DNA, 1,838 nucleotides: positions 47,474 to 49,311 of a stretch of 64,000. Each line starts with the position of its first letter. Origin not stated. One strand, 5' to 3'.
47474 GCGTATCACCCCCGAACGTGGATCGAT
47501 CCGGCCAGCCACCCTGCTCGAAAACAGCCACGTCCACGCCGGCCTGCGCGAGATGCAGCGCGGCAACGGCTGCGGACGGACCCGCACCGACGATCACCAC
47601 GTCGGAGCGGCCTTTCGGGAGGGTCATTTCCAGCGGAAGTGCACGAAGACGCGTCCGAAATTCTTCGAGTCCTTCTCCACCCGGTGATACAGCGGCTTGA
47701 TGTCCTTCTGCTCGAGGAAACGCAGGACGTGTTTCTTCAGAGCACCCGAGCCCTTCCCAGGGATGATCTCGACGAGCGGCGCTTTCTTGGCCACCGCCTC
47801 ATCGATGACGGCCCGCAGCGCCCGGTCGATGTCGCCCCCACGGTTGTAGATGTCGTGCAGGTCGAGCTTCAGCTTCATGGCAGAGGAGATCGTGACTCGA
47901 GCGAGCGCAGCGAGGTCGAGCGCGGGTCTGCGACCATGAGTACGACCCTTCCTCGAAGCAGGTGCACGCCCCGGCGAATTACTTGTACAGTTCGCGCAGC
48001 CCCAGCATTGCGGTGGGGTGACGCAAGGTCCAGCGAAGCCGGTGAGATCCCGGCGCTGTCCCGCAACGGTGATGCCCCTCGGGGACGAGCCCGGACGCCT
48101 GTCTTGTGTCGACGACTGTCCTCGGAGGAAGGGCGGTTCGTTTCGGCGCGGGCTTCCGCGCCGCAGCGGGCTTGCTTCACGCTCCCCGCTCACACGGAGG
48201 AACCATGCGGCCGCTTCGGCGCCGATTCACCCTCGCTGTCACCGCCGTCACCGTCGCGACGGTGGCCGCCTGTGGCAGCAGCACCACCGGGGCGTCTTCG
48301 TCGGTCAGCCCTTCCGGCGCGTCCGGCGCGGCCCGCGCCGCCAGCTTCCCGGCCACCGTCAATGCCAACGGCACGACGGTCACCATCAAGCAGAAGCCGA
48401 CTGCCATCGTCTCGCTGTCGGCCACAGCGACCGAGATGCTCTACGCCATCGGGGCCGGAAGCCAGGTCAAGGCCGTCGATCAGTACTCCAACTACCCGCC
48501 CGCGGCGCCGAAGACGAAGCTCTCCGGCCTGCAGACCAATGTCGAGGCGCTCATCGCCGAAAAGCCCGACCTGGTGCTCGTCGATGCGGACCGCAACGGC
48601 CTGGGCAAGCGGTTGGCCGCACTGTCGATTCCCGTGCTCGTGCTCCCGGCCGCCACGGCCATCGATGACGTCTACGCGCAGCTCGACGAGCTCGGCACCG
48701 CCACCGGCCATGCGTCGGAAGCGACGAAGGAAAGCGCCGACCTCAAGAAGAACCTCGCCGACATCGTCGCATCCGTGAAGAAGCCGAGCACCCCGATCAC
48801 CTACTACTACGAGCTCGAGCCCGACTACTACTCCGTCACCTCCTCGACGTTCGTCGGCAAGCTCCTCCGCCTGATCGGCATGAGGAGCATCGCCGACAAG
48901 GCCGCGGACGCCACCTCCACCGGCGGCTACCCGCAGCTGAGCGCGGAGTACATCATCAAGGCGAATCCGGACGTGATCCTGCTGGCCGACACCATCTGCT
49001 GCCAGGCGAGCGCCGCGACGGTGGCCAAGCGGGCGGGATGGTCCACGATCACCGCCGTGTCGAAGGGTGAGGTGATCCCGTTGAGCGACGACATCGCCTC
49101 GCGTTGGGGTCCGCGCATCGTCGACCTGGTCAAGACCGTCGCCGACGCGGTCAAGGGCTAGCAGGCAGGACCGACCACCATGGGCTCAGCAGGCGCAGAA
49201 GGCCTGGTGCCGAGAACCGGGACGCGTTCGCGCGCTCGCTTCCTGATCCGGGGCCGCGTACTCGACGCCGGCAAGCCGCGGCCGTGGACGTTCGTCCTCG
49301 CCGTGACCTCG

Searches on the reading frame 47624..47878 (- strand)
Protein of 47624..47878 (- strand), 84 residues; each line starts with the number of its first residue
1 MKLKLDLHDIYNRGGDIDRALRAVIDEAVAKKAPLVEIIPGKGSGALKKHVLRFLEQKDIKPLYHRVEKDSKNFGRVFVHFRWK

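Call 34: search_protein_families(library=pfam, proteins=[window:47624-47878:-])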
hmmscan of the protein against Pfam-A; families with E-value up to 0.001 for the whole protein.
window:47624-47878:- (84 aa): 1 family
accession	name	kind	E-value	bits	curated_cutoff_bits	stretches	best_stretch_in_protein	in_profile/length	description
PF01713.27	Smr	-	1.7e-14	54.2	25.7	1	5-82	1-77/77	Smr domain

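Call 50: find_encoding_contigs(protein=window:47624-47878:-, flank=3000, max_places=10)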
Protein window:47624-47878:- (84 aa): 1 contig read that carries it; 1 place shown.
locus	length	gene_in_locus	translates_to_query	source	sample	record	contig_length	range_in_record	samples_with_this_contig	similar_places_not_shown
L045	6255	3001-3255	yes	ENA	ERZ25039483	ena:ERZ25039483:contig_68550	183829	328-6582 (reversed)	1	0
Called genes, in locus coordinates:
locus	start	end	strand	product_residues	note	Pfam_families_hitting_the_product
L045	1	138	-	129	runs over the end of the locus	PF00005:ABC_tran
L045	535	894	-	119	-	PF01032:FecCD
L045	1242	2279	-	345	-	-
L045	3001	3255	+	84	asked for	PF01713:Smr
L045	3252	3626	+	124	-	PF01494:FAD_binding_3 (weak), PF07992:Pyr_redox_2 (weak), PF01266:DAO (weak), PF13450:NAD_binding_8 (weak)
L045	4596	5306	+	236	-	PF05199:GMC_oxred_C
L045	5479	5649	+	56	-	-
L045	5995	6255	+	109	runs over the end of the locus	-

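Call 52: find_homologous_proteins(query=window:47624-47878:-, max_evalue=1e-20)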
Query window:47624-47878:- (84 aa): 7949 proteins with E <= 1e-20 among 8000 candidates; the best 120 are listed.
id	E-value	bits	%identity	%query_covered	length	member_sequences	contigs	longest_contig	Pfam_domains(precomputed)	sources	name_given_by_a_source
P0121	3.7e-47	176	93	100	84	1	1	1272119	PF01713.28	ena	-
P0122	5.5e-47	175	93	100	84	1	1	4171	PF01713.28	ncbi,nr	ncbi:MAG: hypothetical protein QOF39_2269 [Frankiales bacterium]|nr:hypothetical protein [Frankiales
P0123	1.4e-46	174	92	100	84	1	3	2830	PF01713.28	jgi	jgi:dsDNA-specific endonuclease/ATPase MutS2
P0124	6.7e-46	172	92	100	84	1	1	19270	PF01713.28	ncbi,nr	ncbi:MAG: hypothetical protein QOE76_3648 [Frankiales bacterium]|nr:hypothetical protein [Frankiales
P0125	8.6e-46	172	92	99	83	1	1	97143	PF01713.28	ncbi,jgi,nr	ncbi:MAG: hypothetical protein QOJ11_3388 [Frankiales bacterium]|jgi:dsDNA-specific endonuclease/ATP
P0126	1.0e-45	171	93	99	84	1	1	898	PF01713.28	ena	-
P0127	1.2e-45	171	92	99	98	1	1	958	PF01713.28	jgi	jgi:dsDNA-specific endonuclease/ATPase MutS2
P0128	1.7e-45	171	90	100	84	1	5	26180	PF01713.28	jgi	jgi:dsDNA-specific endonuclease/ATPase MutS2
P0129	1.9e-45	170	90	100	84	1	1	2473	PF01713.28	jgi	jgi:dsDNA-specific endonuclease/ATPase MutS2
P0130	4.5e-45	169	94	100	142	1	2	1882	PF01713.28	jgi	jgi:DNA-nicking Smr family endonuclease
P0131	4.6e-45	169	94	100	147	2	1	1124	PF01713.28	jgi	jgi:DNA-nicking Smr family endonuclease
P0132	6.0e-45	169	93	100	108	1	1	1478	PF01713.28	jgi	jgi:DNA-nicking Smr family endonuclease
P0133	7.8e-45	169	93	100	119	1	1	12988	PF01713.28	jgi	jgi:DNA-nicking Smr family endonuclease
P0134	1.3e-44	168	92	100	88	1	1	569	PF01713.28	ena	-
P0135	1.5e-44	168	92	100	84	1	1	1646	PF01713.28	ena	-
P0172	1.1e-43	165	92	100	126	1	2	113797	PF01713.28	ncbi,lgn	-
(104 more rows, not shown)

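Call 54: find_encoding_contigs(protein=P0172, flank=1500, max_places=3)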
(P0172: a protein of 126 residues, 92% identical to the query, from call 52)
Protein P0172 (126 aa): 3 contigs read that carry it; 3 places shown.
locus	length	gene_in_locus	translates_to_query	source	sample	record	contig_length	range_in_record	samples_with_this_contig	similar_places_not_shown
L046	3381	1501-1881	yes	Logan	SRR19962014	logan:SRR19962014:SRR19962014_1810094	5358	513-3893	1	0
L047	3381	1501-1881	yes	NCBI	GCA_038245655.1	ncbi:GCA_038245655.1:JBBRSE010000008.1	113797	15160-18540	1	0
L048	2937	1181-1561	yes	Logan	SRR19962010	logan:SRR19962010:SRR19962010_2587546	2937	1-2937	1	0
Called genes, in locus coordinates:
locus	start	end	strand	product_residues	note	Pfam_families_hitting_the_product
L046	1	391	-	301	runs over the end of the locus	?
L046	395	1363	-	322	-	PF01497:Peripla_BP_2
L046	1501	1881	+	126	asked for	PF01713:Smr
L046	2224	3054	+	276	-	PF00392:GntR, PF07729:FCD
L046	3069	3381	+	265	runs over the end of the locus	PF00596:Aldolase_II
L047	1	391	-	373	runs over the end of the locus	PF01032:FecCD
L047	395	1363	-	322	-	PF01497:Peripla_BP_2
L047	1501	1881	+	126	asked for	PF01713:Smr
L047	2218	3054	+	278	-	PF00392:GntR, PF07729:FCD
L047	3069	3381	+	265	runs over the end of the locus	PF00596:Aldolase_II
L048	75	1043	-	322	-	PF01497:Peripla_BP_2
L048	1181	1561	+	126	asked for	PF01713:Smr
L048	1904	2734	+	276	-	PF00392:GntR, PF07729:FCD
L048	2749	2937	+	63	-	?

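Call 55: find_encoding_contigs(protein=P0121, flank=1500, max_places=2)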
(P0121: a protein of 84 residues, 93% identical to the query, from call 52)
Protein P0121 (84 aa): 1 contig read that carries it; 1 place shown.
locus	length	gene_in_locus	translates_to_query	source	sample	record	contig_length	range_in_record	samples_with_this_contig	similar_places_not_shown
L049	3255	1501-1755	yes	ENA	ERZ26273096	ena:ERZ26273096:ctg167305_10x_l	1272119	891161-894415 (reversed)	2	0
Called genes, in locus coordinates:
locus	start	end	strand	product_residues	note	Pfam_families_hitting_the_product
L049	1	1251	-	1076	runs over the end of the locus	PF00933:Glyco_hydro_3, PF01915:Glyco_hydro_3_C, PF07691:PA14, PF10528:GLEYA (faint), PF14310:Fn3-like, PF03422:CBM_6, PF00754:F5_F8_type_C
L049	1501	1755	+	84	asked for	PF01713:Smr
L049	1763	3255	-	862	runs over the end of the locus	PF00690:Cation_ATPase_N, PF00122:E1-E2_ATPase, PF00702:Hydrolase, PF13246:Cation_ATPase (weak), PF00689:Cation_ATPase_C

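Call 74: find_encoding_contigs(protein=P0123, flank=600, max_places=3)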
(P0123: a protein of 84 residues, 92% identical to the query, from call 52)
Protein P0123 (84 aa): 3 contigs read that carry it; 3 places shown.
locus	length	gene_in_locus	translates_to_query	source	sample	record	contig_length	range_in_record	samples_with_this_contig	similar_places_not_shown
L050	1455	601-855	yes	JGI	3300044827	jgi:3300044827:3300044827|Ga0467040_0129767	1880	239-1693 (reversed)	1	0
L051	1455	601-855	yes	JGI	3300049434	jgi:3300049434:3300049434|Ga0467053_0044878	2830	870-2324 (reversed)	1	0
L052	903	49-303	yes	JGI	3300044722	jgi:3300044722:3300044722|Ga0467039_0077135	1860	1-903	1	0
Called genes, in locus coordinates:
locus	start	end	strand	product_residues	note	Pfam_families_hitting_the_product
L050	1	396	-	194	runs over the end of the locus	?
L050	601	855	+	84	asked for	PF01713:Smr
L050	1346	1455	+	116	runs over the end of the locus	?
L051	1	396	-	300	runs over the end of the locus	?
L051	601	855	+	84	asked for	PF01713:Smr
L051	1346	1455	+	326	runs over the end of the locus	?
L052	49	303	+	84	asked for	PF01713:Smr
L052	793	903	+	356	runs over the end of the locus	?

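Call 75: find_encoding_contigs(protein=P0126, flank=600, max_places=2)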
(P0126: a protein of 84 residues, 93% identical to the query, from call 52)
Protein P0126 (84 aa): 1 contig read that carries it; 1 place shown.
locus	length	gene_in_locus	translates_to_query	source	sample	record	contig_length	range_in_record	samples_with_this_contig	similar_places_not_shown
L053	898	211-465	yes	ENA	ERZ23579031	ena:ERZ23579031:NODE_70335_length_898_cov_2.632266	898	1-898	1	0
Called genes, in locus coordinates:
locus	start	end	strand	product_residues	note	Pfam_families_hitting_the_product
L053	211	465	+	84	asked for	PF01713:Smr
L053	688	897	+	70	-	?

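Call 76: find_encoding_contigs(protein=P0124, flank=600, max_places=2)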
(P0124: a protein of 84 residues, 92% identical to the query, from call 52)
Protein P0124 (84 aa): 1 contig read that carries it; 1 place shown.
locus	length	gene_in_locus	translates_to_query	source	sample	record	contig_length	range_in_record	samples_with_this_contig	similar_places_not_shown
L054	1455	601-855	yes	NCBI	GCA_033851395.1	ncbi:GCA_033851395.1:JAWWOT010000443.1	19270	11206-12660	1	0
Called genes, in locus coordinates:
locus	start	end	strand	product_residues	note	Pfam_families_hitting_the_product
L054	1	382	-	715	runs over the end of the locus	PF26113:GH16_XgeA, PF14200:RicinB_lectin_2 (faint), PF00652:Ricin_B_lectin, PF00754:F5_F8_type_C, PF22633:F5_F8_type_C_2, PF00754:F5_F8_type_C, PF22633:F5_F8_type_C_2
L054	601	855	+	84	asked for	PF01713:Smr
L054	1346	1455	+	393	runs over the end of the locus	PF00989:PAS, PF08448:PAS_4, PF13426:PAS_9, PF08447:PAS_3, PF00512:HisKA, PF02518:HATPase_c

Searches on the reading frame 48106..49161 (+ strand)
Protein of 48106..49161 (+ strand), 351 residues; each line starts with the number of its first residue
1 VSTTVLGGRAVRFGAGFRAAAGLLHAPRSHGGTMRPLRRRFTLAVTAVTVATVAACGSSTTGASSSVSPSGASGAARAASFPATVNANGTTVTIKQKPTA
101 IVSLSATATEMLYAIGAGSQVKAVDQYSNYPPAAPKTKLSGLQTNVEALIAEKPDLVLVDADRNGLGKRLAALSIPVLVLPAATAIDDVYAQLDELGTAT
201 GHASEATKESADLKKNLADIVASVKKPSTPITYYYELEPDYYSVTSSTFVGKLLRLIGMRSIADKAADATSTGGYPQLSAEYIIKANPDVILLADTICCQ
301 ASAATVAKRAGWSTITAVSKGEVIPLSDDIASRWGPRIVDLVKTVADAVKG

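Call 34: search_protein_families(library=pfam, proteins=[window:48106-49161:+])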
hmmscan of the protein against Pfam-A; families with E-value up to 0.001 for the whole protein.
window:48106-49161:+ (351 aa): 1 family
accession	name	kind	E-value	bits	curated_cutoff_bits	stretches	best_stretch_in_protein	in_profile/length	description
PF01497.23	Peripla_BP_2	-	4.5e-33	115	27.5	1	101-327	1-232/235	Periplasmic binding protein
